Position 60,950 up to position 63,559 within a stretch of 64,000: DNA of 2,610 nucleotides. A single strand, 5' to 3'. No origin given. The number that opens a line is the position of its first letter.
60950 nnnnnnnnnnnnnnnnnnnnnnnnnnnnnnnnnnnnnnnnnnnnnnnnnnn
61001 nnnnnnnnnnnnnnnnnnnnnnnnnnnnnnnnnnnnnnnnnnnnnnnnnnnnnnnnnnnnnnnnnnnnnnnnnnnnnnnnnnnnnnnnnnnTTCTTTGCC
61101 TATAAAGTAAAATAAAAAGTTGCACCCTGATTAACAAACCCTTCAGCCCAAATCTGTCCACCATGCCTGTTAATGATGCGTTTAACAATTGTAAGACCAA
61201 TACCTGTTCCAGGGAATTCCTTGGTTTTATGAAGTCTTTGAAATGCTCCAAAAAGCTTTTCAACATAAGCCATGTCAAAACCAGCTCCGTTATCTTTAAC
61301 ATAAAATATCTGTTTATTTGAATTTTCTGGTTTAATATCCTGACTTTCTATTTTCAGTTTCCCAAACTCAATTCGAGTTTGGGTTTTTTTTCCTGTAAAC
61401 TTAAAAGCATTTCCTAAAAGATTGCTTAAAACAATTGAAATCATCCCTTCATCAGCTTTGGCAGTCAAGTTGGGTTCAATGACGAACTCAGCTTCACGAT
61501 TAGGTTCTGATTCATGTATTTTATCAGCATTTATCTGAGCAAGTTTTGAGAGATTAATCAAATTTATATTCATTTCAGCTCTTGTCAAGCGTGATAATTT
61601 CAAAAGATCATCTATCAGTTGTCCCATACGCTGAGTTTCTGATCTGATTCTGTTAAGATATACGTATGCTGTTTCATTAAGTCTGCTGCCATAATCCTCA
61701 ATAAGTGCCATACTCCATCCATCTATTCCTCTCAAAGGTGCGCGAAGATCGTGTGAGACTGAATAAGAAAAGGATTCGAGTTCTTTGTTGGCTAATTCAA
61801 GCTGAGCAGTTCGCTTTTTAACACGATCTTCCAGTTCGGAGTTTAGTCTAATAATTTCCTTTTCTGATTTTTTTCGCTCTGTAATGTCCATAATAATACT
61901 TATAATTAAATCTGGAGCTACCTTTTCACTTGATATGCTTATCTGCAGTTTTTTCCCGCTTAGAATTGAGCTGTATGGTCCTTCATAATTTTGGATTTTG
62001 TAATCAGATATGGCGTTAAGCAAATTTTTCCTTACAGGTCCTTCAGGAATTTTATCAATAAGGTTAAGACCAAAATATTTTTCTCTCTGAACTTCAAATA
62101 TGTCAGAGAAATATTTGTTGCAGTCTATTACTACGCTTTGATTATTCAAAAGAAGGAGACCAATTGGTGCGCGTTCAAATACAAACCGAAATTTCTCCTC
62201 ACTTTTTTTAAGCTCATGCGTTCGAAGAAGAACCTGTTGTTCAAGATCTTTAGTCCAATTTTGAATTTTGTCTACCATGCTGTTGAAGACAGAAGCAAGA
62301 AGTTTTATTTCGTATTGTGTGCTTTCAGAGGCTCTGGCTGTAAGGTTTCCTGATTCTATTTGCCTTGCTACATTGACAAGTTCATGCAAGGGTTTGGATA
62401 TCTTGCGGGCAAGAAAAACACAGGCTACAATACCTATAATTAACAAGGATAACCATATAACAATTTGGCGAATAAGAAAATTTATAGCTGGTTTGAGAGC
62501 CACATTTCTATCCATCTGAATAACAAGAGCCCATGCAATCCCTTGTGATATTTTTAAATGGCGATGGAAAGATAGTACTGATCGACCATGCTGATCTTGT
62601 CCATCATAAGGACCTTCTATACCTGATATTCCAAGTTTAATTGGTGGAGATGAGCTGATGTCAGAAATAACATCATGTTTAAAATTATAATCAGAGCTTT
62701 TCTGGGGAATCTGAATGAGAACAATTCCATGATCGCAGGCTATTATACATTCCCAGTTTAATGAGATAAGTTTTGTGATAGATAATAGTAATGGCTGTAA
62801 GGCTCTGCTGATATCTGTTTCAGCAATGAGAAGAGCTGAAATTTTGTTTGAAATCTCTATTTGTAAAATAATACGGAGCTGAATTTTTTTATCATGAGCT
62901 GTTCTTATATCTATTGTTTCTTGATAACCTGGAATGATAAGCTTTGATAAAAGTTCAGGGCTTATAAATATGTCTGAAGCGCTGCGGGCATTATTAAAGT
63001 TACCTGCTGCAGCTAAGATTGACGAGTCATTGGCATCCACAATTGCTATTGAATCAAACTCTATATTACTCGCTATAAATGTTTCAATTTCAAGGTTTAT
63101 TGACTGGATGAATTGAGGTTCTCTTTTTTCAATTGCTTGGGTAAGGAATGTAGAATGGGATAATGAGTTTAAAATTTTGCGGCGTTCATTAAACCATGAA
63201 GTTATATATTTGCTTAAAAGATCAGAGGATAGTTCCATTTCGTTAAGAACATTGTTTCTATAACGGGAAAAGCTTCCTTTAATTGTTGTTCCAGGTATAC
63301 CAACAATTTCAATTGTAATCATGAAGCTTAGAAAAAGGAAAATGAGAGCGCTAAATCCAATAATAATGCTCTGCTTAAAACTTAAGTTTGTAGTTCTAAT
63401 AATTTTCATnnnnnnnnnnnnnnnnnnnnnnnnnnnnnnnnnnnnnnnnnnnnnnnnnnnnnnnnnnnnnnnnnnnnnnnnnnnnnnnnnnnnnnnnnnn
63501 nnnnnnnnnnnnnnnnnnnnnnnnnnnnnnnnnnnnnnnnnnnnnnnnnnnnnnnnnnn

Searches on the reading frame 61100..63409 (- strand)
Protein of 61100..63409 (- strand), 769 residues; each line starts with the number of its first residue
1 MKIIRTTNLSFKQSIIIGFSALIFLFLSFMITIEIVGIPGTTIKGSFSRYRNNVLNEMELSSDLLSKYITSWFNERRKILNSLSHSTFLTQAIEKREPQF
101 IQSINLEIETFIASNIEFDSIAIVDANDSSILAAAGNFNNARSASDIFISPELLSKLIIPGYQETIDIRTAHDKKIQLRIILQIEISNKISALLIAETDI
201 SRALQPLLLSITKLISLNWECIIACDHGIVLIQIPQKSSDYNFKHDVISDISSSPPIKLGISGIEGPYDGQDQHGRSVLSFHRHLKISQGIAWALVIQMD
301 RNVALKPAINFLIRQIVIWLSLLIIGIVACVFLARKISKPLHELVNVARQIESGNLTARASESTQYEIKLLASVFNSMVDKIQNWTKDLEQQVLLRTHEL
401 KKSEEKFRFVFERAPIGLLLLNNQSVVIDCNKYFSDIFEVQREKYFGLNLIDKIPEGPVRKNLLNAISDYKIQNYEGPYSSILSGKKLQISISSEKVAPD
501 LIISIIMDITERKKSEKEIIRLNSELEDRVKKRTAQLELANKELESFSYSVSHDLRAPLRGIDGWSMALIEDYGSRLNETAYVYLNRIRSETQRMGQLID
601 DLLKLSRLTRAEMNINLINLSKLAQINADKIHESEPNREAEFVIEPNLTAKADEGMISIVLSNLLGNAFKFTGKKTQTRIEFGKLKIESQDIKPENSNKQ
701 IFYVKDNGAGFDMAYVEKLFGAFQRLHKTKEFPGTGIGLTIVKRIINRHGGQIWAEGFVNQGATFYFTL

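Call 50: search_protein_families(library=pfam, proteins=[window:61100-63409:-], max_evalue=0.01)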
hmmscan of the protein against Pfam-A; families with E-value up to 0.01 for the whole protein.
window:61100-63409:- (769 aa): 5 families
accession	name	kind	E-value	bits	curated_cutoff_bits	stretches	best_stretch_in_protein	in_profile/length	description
PF02518.31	HATPase_c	-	1.6e-20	74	26.4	1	653-769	2-107/111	Histidine kinase-, DNA gyrase B-, and HSP90-like ATPase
PF00512.31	HisKA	-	2.4e-13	50.3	26.9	1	545-609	3-64/66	His Kinase A (phospho-acceptor) domain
PF00672.30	HAMP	-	5.5e-13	49.5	25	1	332-383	1-52/53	HAMP domain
PF02743.24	dCache_1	-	3.6e-05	23.9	45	1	50-200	3-152/240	Cache domain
PF13188.13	PAS_8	-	0.00026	21.2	21.8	1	405-454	1-50/65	PAS domain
